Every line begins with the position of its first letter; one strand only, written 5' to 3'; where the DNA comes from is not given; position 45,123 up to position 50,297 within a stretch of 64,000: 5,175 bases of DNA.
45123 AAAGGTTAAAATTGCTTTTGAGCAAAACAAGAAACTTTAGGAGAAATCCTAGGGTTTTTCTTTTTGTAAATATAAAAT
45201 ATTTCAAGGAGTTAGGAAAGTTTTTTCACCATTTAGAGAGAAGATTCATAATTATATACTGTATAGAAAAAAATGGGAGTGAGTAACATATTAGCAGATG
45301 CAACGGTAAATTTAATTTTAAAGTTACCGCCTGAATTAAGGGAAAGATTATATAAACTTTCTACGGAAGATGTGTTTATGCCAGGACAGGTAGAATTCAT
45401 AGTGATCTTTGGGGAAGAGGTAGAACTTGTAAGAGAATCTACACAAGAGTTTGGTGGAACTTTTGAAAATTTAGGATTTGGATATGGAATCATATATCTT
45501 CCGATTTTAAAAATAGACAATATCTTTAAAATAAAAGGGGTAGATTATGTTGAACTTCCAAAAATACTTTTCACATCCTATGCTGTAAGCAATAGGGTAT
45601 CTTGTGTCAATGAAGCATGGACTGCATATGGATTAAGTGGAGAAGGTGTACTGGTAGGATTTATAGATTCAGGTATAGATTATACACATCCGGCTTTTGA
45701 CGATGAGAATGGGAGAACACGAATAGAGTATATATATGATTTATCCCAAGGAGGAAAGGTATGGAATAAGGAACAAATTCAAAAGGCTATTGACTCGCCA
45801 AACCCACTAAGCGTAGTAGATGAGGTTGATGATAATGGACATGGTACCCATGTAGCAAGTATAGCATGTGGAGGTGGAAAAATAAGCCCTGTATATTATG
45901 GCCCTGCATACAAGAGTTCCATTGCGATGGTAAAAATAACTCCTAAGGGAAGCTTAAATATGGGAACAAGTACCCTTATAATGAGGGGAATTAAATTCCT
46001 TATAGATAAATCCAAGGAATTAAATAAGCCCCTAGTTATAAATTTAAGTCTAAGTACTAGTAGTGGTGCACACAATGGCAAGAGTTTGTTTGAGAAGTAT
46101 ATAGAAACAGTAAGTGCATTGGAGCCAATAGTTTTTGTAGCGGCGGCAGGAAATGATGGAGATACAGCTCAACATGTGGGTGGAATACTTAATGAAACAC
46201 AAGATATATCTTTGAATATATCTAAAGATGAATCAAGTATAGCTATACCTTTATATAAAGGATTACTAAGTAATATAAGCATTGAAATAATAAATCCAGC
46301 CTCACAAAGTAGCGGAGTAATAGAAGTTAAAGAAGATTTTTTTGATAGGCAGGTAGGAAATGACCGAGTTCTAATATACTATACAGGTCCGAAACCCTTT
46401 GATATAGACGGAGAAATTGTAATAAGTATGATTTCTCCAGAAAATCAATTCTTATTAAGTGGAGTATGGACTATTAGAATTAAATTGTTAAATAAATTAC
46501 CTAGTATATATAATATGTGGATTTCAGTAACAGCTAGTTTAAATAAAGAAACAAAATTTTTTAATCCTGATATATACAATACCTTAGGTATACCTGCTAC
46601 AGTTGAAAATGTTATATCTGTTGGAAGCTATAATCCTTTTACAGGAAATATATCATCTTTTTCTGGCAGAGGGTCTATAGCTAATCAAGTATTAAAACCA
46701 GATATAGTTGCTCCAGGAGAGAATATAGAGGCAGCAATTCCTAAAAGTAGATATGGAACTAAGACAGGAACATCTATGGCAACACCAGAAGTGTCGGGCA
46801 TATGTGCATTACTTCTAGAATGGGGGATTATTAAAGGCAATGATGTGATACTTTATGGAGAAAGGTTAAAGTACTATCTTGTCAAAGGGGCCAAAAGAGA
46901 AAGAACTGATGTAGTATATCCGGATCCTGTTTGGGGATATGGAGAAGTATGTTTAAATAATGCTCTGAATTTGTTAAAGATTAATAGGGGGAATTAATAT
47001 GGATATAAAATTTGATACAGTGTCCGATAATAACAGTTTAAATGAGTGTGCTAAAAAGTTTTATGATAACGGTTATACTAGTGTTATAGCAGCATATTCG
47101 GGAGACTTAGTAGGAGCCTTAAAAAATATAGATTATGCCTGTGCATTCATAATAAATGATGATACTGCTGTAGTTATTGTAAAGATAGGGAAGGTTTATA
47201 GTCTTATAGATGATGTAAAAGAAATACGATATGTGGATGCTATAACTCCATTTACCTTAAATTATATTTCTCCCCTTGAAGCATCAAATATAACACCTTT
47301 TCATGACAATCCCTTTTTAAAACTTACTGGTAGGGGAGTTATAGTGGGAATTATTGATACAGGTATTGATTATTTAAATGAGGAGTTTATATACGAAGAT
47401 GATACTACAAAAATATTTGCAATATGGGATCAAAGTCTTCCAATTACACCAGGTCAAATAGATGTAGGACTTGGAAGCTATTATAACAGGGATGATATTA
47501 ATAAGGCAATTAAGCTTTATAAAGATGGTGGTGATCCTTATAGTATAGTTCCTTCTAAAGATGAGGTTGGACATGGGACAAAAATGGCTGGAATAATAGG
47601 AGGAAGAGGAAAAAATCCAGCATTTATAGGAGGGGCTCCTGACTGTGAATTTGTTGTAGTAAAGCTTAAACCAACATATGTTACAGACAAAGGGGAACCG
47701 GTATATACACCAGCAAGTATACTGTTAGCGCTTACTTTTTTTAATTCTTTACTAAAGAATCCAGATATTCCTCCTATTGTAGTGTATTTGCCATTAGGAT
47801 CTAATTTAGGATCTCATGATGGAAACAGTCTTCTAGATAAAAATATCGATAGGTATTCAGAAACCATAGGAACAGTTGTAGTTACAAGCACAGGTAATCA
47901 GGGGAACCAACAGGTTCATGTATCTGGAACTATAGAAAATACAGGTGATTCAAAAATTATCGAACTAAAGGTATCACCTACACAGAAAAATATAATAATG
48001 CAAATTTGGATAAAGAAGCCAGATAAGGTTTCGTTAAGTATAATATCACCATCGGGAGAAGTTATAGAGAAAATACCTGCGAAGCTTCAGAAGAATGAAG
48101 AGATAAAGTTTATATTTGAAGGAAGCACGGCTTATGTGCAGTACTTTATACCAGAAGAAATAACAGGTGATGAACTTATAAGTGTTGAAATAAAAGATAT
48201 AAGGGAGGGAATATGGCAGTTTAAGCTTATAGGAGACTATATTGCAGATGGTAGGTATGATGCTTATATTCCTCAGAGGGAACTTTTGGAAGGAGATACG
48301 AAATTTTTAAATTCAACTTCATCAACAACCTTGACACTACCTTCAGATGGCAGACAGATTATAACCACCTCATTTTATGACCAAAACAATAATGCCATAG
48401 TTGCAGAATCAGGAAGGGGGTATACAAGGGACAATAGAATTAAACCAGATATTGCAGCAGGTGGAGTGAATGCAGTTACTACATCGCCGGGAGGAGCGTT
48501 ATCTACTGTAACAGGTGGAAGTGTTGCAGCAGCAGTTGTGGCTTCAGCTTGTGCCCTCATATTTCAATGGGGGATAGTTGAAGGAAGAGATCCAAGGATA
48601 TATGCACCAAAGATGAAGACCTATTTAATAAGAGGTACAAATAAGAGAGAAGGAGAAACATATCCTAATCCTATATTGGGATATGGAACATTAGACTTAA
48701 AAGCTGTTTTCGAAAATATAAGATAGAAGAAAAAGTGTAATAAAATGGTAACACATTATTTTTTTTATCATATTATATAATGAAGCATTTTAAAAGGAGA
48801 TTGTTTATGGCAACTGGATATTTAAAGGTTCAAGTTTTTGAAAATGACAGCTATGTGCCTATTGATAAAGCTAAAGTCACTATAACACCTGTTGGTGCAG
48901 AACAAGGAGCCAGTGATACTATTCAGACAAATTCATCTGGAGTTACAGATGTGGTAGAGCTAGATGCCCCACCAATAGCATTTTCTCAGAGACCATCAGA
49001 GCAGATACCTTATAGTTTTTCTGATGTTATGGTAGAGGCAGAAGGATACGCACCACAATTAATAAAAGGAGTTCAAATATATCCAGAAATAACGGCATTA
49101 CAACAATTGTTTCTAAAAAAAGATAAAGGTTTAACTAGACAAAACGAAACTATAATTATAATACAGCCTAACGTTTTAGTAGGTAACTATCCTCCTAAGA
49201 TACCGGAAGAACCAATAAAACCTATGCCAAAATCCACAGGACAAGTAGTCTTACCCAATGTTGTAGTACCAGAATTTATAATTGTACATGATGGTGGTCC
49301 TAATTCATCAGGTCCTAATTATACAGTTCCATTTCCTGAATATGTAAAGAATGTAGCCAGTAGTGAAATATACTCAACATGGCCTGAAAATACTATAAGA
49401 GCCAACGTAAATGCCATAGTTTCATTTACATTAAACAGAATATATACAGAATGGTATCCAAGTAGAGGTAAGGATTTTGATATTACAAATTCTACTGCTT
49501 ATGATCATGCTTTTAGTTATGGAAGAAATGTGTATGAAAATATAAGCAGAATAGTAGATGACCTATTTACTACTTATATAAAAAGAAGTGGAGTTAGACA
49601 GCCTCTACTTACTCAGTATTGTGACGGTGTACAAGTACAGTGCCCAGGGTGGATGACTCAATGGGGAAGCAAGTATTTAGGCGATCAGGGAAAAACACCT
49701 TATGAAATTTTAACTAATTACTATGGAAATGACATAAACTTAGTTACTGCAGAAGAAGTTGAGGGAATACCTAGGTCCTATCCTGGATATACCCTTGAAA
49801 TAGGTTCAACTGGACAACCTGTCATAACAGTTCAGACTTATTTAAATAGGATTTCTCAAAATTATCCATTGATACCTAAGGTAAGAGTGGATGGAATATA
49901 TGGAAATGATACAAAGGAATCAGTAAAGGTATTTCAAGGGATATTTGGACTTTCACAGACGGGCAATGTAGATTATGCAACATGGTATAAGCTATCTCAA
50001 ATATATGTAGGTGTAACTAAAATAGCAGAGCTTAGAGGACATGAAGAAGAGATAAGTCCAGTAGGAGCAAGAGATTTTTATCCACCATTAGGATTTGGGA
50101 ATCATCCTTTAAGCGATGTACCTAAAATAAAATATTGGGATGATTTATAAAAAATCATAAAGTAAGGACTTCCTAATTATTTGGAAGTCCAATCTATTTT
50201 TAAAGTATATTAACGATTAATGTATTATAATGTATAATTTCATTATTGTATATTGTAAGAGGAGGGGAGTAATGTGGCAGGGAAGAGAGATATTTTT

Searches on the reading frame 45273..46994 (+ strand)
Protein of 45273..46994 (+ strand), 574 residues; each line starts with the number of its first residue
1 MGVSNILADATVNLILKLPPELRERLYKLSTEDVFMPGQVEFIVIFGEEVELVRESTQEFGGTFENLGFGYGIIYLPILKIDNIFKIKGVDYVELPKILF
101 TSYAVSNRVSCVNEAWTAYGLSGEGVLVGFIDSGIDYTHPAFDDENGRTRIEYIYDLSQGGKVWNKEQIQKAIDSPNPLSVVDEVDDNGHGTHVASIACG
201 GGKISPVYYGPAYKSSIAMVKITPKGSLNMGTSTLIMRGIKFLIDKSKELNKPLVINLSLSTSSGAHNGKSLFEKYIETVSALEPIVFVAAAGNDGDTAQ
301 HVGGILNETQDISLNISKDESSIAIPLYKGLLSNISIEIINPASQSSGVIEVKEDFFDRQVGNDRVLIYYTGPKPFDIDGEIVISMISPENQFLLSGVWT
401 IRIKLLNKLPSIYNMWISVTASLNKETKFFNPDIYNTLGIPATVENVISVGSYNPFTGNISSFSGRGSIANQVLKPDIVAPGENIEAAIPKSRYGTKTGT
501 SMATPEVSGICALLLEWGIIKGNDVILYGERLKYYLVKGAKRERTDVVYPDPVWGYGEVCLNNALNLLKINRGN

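Call 51: search_protein_families(library=pfam, proteins=[window:45273-46994:+], max_evalue=1e-8)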
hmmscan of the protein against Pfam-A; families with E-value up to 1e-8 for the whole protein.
window:45273-46994:+ (574 aa): 2 families
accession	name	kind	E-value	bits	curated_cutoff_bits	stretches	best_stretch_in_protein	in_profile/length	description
PF00082.27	Peptidase_S8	-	2.2e-42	145.8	21.8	2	433-540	159-273/288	Subtilase family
PF18425.6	CspB_prodomain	-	1.3e-14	54.3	25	1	9-97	4-89/89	Csp protease B prodomain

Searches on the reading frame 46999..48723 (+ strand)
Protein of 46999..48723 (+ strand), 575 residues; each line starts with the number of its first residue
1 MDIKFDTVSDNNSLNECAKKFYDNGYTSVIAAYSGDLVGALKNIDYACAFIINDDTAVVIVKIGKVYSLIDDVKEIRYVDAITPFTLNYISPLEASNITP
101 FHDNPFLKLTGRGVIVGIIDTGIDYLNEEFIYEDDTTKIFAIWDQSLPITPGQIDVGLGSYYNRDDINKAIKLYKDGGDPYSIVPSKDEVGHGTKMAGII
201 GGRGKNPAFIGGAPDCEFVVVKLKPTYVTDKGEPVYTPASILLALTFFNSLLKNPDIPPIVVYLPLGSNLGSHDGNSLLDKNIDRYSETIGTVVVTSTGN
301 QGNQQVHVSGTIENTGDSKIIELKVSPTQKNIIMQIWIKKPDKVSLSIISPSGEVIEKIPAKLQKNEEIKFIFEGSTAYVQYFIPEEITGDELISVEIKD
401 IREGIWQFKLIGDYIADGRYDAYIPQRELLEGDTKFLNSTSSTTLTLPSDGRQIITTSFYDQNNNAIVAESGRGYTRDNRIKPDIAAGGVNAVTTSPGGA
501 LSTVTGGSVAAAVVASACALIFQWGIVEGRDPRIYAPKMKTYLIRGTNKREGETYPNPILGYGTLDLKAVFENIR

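Call 51: search_protein_families(library=pfam, proteins=[window:46999-48723:+], max_evalue=1e-8)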
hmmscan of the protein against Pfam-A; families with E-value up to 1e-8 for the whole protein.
window:46999-48723:+ (575 aa): 1 family
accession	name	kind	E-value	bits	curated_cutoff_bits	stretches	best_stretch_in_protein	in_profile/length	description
PF00082.27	Peptidase_S8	-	8.9e-23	81.4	21.8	1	111-314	1-172/288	Subtilase family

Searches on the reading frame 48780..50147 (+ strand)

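Call 51: search_protein_families(library=pfam, proteins=[window:48780-50147:+], max_evalue=1e-8)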
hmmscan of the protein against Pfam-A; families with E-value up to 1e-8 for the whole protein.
window:48780-50147:+ (456 aa): 1 family
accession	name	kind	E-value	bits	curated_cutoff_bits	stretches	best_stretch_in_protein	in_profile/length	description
PF01471.23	PG_binding_1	-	7.6e-14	52.1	23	1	344-405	1-57/57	Putative peptidoglycan binding domain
